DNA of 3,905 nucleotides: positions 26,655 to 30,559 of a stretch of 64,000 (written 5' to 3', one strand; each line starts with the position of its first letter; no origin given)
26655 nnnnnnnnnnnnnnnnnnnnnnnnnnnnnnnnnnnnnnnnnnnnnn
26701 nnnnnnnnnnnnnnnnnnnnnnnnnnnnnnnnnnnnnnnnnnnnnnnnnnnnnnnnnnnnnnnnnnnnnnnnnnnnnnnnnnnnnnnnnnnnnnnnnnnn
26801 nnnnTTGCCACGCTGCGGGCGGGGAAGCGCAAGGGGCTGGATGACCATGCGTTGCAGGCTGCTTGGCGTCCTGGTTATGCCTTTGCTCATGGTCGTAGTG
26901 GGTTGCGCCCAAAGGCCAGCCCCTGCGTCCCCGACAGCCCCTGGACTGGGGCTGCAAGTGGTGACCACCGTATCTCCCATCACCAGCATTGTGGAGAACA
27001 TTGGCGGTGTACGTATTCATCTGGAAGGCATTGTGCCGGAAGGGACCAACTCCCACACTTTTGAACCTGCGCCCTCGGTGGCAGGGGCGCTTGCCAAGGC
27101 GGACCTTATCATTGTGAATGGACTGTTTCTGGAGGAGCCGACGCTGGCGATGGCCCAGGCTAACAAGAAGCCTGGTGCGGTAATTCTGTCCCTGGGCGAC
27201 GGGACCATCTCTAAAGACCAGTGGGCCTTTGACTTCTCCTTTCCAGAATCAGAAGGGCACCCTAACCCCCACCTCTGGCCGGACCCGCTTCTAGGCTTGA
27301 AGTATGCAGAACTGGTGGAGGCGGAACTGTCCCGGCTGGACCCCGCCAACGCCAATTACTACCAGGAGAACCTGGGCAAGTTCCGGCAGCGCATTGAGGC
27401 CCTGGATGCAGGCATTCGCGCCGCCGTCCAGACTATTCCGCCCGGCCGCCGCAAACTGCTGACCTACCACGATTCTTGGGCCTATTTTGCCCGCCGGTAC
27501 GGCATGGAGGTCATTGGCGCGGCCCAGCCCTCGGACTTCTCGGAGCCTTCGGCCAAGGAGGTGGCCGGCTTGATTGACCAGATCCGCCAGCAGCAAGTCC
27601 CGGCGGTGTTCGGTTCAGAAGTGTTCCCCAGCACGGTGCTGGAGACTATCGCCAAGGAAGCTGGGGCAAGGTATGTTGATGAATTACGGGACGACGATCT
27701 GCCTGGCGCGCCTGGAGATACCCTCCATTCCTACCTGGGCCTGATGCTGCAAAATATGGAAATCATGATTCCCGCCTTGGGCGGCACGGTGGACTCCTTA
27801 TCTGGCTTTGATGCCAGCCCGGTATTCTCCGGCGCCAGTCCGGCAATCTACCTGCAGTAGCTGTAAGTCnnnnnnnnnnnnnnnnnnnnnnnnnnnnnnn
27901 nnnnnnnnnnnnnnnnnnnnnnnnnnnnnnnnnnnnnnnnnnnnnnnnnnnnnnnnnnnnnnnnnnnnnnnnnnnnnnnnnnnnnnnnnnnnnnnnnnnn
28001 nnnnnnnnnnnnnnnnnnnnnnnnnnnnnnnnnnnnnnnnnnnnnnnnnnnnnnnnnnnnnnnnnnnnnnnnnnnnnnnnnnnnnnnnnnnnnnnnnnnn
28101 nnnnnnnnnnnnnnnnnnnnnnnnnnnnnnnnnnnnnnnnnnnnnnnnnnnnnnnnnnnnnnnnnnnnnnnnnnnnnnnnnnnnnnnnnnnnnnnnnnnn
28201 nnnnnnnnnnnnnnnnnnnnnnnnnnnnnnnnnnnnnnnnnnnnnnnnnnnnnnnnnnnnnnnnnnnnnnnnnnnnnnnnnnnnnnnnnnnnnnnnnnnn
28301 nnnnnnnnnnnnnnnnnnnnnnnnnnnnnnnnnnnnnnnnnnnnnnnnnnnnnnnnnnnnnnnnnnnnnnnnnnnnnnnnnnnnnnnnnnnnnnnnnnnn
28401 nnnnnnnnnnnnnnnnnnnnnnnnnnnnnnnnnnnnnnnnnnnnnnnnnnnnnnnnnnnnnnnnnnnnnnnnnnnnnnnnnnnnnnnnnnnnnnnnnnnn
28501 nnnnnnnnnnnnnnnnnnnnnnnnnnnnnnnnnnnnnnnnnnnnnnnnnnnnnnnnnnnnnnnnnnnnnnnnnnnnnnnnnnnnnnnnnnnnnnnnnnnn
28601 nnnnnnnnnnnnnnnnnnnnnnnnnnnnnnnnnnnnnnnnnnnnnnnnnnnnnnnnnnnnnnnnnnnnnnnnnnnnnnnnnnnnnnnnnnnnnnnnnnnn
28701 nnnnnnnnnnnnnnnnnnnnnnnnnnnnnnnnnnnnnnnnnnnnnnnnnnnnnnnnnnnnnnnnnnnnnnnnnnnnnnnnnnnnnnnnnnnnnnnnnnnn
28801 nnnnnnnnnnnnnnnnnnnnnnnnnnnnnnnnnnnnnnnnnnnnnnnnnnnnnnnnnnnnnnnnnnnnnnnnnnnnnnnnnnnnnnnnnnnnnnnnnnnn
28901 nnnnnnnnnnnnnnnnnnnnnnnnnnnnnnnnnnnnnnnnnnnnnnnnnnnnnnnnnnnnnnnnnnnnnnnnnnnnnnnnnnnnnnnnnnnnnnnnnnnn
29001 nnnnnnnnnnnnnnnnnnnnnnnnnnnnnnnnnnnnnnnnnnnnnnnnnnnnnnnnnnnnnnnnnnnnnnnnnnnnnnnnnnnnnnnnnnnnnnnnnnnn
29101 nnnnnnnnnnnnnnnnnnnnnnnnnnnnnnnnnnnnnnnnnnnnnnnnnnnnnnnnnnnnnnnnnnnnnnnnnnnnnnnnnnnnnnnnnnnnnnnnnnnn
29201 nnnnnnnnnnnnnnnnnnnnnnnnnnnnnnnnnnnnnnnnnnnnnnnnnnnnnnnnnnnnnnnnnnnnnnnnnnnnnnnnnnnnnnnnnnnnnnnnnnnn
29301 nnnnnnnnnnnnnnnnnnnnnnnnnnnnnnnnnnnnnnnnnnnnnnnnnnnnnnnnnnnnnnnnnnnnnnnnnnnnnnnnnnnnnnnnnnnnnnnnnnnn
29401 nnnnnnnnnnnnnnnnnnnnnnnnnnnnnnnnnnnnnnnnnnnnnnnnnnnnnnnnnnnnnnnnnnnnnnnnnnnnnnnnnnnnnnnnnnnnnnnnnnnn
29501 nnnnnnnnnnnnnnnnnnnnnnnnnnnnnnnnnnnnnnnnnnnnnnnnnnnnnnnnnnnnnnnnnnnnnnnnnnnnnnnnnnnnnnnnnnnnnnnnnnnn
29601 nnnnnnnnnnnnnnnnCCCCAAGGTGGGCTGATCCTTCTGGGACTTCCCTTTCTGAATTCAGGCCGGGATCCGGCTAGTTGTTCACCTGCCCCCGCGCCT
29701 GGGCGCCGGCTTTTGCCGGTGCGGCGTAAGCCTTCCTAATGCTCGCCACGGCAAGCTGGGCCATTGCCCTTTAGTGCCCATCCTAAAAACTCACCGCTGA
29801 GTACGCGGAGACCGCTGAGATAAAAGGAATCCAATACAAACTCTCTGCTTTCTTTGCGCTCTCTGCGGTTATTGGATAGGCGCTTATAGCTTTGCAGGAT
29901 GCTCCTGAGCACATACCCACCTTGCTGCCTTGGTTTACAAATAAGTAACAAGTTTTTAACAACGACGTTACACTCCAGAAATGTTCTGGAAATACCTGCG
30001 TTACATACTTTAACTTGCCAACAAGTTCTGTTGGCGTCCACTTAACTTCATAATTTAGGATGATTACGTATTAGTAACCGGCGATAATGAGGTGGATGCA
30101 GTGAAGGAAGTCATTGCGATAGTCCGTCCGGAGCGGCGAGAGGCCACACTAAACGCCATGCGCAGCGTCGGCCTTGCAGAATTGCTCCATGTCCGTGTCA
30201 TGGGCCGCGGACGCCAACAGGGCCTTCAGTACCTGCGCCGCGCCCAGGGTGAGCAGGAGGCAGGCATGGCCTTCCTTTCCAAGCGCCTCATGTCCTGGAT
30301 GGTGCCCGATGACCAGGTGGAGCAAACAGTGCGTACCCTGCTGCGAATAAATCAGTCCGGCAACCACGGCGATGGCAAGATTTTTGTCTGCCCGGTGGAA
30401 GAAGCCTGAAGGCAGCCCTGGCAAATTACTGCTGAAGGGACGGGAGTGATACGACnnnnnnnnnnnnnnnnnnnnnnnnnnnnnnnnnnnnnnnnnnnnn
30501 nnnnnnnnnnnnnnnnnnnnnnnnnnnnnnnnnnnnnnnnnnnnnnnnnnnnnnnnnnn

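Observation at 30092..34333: Nitrate/nitrite assimilation cluster with a small SUOX-fold Mo protein in place of NarB/NasA, bracketed by two atypical PII proteins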

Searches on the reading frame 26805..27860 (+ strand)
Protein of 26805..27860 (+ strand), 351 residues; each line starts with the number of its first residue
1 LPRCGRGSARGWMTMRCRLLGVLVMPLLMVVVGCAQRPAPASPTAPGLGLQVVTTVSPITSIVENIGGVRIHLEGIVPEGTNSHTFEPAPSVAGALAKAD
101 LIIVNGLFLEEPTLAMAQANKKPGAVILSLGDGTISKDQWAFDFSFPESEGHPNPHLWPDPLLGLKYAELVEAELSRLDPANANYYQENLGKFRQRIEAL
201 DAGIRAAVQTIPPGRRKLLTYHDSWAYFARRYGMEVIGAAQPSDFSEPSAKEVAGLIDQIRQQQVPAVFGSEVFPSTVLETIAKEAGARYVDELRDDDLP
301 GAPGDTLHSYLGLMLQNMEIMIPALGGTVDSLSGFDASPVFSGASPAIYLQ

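Call 27: search_protein_families(library=pfam, proteins=[window:26805-27860:+], max_evalue=0.0001)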
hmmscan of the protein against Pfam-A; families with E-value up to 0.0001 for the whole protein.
window:26805-27860:+ (351 aa): 1 family
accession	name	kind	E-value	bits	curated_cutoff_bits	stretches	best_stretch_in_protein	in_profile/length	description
PF01297.22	ZnuA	-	6.2e-68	229.6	29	1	52-320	1-259/263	Zinc-uptake complex component A periplasmic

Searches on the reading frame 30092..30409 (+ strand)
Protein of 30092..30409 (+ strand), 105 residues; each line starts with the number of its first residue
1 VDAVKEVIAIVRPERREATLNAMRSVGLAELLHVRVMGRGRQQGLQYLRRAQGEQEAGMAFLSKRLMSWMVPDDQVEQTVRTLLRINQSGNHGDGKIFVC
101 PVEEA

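Call 3: search_protein_families(library=pfam, proteins=[window:30092-30409:+], max_evalue=0.01)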
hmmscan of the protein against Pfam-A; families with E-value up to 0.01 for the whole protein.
window:30092-30409:+ (105 aa): 1 family
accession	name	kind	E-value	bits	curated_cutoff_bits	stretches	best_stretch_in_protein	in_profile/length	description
PF00543.27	P-II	-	1.2e-14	54.9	25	1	5-105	2-95/102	Nitrogen regulatory protein P-II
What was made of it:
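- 30101..30409 (+): PII_A, a NifI2-like PII protein of 102 aa (the ORF opens at GTG 30092). It lacks the C-terminal RxR tail. PF00543 E 1e-14 (call 3).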

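Call 4: search_protein_families(library=ncbifam, proteins=[window:30092-30409:+], max_evalue=0.01)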
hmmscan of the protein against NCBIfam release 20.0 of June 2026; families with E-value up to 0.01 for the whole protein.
window:30092-30409:+ (105 aa): 2 families
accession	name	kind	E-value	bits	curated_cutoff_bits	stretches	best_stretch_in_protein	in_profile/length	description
NF008111.0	PRK10858.1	equivalog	5.9e-13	49.2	202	1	5-102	2-96/112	nitrogen regulatory protein P-II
NF007946.0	PRK10665.1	equivalog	2.1e-10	41.4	181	1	5-102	2-96/112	P-II family nitrogen regulator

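Call 72: find_homologous_proteins(query=window:30101-30406:+, max_evalue=0.00001)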
Query window:30101-30406:+ (102 aa): 160 proteins with E <= 0.00001 among 166 candidates; the best 120 are listed.
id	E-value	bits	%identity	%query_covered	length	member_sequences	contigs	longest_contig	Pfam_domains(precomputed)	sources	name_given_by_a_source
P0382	2.3e-59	215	100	100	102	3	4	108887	PF00543.28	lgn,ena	-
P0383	1.4e-51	190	82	100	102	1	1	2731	PF00543.28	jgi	jgi:nitrogen regulatory protein PII 2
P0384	2.2e-51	190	84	100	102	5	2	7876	PF00543.28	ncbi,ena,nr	ncbi:MAG TPA: P-II family nitrogen regulator [Dehalococcoidia bacterium]|nr:P-II family nitrogen reg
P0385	1.9e-50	187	84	100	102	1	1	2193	PF00543.28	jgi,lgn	jgi:nitrogen regulatory protein PII 2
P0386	4.1e-50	186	80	100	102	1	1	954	PF00543.28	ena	-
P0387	8.2e-50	185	79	100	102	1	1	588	PF00543.28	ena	-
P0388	1.6e-49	184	80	100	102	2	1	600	PF00543.28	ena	-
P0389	1.4e-48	181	85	96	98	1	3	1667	PF00543.28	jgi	jgi:nitrogen regulatory protein PII 2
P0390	3.7e-48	179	80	100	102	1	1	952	PF00543.28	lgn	-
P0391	6.4e-47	175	79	96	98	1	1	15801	PF00543.28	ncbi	-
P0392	6.4e-38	147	61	100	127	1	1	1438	PF00543.28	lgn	-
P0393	5.2e-37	144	75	81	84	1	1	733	PF00543.28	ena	-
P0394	6.1e-35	137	56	99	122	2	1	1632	PF00543.28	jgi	-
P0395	7.9e-35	137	61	99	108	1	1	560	PF00543.28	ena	-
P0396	5.8e-34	134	59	100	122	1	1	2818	PF00543.28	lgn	-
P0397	3.4e-33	132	61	98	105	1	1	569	PF00543.28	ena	-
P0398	9.7e-33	130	57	100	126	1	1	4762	PF00543.28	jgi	jgi:nitrogen regulatory protein PII 2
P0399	4.3e-32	128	59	98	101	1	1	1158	PF00543.28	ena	-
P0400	6.2e-32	127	60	98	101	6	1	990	PF00543.28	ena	-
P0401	2.2e-31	126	59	98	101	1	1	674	PF00543.28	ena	-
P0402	1.2e-29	120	56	99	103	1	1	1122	PF00543.28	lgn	-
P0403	3.4e-29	119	53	99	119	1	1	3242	PF00543.28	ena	-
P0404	3.9e-29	119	51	99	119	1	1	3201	PF00543.28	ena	-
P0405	4.7e-29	118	52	99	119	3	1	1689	PF00543.28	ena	-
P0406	5.5e-29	118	51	99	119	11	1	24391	PF00543.28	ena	-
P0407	8.2e-29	117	53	99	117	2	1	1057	PF00543.28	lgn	-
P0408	1.2e-28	117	54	99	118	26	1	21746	PF00543.28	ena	-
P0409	1.3e-27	114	50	99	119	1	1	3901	PF00543.28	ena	-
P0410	2.7e-27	113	50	99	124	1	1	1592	PF00543.28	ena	-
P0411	4.2e-27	112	51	99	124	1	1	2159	PF00543.28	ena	-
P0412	5.3e-27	112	50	99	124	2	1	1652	PF00543.28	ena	-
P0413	5.6e-27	112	50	100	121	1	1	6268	PF00543.28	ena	-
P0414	7.2e-26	108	51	99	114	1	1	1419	PF00543.28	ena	-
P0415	8.0e-26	108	49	99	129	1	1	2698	PF00543.28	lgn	-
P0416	1.3e-25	107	48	100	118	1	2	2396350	PF00543.28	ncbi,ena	-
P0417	2.3e-25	106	50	99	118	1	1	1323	PF00543.28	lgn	-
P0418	1.4e-24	104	49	99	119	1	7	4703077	PF00543.28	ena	-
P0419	1.8e-24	104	49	98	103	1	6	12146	PF00543.28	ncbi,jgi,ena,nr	ncbi:MAG: P-II family nitrogen regulator [Dehalococcoidales bacterium]|jgi:nitrogen regulatory prote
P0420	2.0e-24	103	52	99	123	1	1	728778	PF00543.28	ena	-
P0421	2.3e-24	103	49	98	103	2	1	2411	PF00543.28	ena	-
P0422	2.5e-24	103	50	100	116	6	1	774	PF00543.28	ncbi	-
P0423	2.6e-24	103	54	100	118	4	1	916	PF00543.28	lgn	-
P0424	2.6e-23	100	49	100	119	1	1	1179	PF00543.28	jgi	jgi:nitrogen regulatory protein PII 2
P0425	1.5e-21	94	46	100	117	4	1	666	PF00543.28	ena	-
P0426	3.8e-21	93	44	100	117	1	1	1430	PF00543.28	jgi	jgi:nitrogen regulatory protein PII 2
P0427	2.5e-20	90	45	97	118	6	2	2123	PF00543.28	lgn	-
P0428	7.3e-19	86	46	100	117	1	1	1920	PF00543.28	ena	-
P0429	3.8e-18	83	46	100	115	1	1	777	PF00543.28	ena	-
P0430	6.3e-18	83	43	100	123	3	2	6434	PF00543.28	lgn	-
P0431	6.5e-18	83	46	100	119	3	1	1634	PF00543.28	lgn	-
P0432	3.6e-17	80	45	100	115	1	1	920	PF00543.28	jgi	jgi:nitrogen regulatory protein PII 2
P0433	5.8e-17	80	43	100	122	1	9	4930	PF00543.28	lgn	-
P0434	9.2e-17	79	42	100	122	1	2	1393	PF00543.28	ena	-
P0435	9.9e-17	79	44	100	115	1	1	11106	PF00543.28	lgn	-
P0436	1.0e-16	79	50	99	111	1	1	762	PF00543.28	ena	-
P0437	1.5e-16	78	46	100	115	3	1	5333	PF00543.28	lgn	-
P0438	1.5e-16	78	45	98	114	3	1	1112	PF00543.28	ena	-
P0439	2.1e-16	78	45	100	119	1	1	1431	PF00543.28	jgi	jgi:nitrogen regulatory protein PII 2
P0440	2.4e-16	78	45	98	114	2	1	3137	PF00543.28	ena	-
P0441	6.5e-16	76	41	100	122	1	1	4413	PF00543.28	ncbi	-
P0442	6.8e-16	76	44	98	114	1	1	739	PF00543.28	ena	-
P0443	9.6e-16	76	45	100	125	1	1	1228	PF00543.28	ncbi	-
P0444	1.0e-15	76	41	100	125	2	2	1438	PF00543.28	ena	-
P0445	1.0e-15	76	44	98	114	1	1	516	PF00543.28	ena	-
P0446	1.3e-15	75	41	100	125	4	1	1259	PF00543.28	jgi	-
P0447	1.3e-15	75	45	100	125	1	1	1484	PF00543.28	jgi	-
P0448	1.3e-15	75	41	100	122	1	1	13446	PF00543.28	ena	-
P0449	1.7e-15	75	44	100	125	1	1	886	PF00543.28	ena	-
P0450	1.9e-15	75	43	100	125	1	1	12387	PF00543.28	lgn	-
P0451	2.2e-15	74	44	100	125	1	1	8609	PF00543.28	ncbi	-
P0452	2.5e-15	74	41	100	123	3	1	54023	PF00543.28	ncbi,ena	-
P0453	2.9e-15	74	46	100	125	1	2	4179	PF00543.28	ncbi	-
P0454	3.9e-15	74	42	100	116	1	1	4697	PF00543.28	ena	-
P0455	4.2e-15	74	47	100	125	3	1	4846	PF00543.28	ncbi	-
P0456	4.6e-15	73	46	100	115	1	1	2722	PF00543.28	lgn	-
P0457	5.3e-15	73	46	100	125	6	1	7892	PF00543.28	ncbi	ncbi:MAG: P-II family nitrogen regulator [Candidatus Methanoperedens sp.]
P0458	5.5e-15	73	48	100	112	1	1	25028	PF00543.28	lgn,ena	-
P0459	6.8e-15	73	45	100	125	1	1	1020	PF00543.28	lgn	-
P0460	7.2e-15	73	44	100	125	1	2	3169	PF00543.28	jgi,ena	-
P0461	9.1e-15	73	41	100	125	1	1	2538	PF00543.28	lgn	-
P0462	9.5e-15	72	44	100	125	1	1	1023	PF00543.28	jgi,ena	-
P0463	1.1e-14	72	45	100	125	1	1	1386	PF00543.28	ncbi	-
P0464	1.1e-14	72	45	100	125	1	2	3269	PF00543.28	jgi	jgi:nitrogen regulatory protein PII 2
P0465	1.1e-14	72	45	100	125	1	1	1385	PF00543.28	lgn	-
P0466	1.1e-14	72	43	100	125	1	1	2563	PF00543.28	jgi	jgi:nitrogen regulatory protein PII 2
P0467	1.4e-14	72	45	100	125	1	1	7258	PF00543.28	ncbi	-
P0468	1.5e-14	72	43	100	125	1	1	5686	PF00543.28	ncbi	-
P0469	1.5e-14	72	45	100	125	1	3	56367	PF00543.28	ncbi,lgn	-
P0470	1.5e-14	72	40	100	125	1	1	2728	PF00543.28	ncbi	-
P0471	1.5e-14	72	44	100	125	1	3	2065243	PF00543.28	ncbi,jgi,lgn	jgi:nitrogen regulatory protein PII 2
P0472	1.6e-14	72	43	100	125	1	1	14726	PF00543.28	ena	-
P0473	1.7e-14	72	41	100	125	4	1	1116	PF00543.28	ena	-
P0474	1.8e-14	72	43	100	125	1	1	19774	PF00543.28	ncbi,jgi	-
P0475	1.8e-14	72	44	100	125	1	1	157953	PF00543.28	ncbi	ncbi:MAG: P-II family nitrogen regulator [Candidatus Methanoperedens sp.]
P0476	1.9e-14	72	43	100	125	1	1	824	PF00543.28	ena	-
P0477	2.1e-14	71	43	100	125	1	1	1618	PF00543.28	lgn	-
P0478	2.1e-14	71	42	98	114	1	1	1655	PF00543.28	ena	-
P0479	2.1e-14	71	44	100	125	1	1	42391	PF00543.28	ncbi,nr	ncbi:putative nitrogen regulatory PII-like protein [uncultured archaeon]|nr:putative nitrogen regula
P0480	2.5e-14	71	44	100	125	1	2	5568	PF00543.28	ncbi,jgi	jgi:nitrogen regulatory protein PII 2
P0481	2.7e-14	71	43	100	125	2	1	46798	PF00543.28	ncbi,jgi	-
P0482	2.7e-14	71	40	100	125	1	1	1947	PF00543.28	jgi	jgi:nitrogen regulatory protein PII 2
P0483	2.7e-14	71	40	100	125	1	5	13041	PF00543.28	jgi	jgi:nitrogen regulatory protein PII 2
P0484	2.7e-14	71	42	100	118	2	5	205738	PF00543.28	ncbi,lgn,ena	-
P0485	2.9e-14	71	44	100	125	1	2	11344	PF00543.28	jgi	jgi:nitrogen regulatory protein PII 2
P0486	3.4e-14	71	43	100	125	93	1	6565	PF00543.28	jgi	-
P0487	3.5e-14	71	43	100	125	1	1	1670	PF00543.28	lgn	-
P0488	3.8e-14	71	42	100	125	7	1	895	PF00543.28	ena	-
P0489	4.0e-14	70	41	100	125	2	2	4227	PF00543.28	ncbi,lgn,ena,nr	ncbi:MAG: P-II family nitrogen regulator [Candidatus Methanoperedens sp.]|nr:P-II family nitrogen re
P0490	4.5e-14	70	45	100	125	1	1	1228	PF00543.28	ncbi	-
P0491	4.9e-14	70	43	100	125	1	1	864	PF00543.28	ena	-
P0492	5.0e-14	70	44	100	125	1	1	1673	PF00543.28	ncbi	-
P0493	5.2e-14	70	42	100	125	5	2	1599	PF00543.28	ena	-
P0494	5.8e-14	70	43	100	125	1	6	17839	PF00543.28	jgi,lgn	-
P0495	6.2e-14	70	42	100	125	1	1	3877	PF00543.28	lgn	-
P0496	7.4e-14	70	40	100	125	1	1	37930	PF00543.28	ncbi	-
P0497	9.5e-14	69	39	100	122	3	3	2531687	PF00543.28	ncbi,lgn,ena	-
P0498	1.0e-13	69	43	100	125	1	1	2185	PF00543.28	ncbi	-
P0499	1.0e-13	69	42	100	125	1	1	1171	PF00543.28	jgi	-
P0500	1.1e-13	69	41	100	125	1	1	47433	PF00543.28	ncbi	-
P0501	1.1e-13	69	40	100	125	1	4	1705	PF00543.28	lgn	-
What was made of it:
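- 30101..30409 (+): JGI names its relatives 'PII 2' (call 72).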

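Call 73: find_encoding_contigs(protein=P0475, flank=6000, max_places=1)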
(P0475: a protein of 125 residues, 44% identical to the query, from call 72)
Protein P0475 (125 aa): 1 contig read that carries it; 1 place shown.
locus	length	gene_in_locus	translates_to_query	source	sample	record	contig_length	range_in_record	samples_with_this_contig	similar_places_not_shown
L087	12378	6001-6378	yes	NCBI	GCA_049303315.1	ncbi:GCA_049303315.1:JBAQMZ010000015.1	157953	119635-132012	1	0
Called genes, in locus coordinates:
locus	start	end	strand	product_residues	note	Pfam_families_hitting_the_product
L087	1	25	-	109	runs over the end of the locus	PF02635:DsrE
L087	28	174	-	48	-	-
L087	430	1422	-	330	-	PF08461:WHD_RNase_R, PF01995:NRD1_2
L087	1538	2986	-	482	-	PF03951:Gln-synt_N, PF00120:Gln-synt_C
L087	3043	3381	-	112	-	PF00543:P-II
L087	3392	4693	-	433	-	PF00909:Ammonium_transp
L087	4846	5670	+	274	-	PF00142:Fer4_NifH, PF01656:CbiA, PF10609:ParA (weak), PF13614:AAA_31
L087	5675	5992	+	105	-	PF00543:P-II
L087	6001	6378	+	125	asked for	PF00543:P-II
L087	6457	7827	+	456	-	PF00148:Oxidored_nitro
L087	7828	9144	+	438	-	PF00148:Oxidored_nitro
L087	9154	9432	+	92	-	PF12838:Fer4_7 (weak)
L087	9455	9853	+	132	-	PF00571:CBS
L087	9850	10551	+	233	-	PF00117:GATase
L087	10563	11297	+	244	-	PF01925:TauE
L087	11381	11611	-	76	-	-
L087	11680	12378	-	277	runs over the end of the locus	-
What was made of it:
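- PII genes often sit next to the transporters they regulate, such as glnK-amtB (seen in L087, call 73).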

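Call 74: find_encoding_contigs(protein=P0471, flank=6000, max_places=1)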
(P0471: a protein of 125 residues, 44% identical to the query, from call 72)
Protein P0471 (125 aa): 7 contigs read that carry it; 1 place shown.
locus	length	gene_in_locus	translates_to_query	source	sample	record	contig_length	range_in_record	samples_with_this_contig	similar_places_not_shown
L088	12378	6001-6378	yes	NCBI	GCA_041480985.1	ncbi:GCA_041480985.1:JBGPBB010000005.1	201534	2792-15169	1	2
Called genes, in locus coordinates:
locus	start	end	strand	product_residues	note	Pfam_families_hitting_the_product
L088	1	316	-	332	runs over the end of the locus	PF01137:RTC, PF05189:RTC_insert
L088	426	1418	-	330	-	PF08461:WHD_RNase_R, PF01995:NRD1_2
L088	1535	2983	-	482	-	PF03951:Gln-synt_N, PF00120:Gln-synt_C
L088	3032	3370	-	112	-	PF00543:P-II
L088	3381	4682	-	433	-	PF00909:Ammonium_transp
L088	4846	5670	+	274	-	PF00142:Fer4_NifH, PF01656:CbiA, PF10609:ParA (weak), PF13614:AAA_31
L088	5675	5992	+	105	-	PF00543:P-II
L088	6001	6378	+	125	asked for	PF00543:P-II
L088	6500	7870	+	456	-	PF00148:Oxidored_nitro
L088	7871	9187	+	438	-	PF00148:Oxidored_nitro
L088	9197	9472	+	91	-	PF12838:Fer4_7 (weak)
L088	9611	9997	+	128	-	PF00571:CBS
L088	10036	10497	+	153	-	PF12900:Pyridox_ox_2, PF01243:PNPOx_N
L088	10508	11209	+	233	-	PF00117:GATase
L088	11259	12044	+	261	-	PF13531:SBP_bac_11, PF01547:SBP_bac_1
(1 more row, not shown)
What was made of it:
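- On NifI1/NifI2 PII couple: Its next relatives are encoded in nifH-I1-I2-DK clusters (calls 73, 74).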

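Call 77: find_encoding_contigs(protein=P0382, flank=1000, max_places=4)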
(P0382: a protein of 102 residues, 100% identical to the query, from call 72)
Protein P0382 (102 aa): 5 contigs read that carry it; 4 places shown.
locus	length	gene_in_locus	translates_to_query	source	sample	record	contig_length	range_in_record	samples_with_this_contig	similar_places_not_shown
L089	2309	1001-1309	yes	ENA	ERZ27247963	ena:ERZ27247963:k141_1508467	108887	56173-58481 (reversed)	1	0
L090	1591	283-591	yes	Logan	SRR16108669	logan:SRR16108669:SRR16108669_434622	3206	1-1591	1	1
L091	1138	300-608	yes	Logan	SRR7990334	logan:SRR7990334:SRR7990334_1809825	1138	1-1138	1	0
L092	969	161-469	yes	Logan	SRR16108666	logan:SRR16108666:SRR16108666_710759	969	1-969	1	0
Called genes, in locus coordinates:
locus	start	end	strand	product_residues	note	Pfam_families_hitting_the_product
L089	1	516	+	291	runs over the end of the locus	PF00950:ABC-3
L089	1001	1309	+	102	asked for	PF00543:P-II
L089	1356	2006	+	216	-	PF00174:Oxidored_molyb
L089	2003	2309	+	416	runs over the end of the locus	PF07690:MFS_1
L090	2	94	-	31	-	?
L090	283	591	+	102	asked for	PF00543:P-II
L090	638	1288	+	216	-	PF00174:Oxidored_molyb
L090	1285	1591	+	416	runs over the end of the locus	PF07690:MFS_1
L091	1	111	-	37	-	?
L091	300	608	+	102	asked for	PF00543:P-II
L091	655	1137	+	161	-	?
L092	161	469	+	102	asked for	PF00543:P-II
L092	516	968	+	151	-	?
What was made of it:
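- Checked: This matches its orthologues and the public gene call (calls 72, 77).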
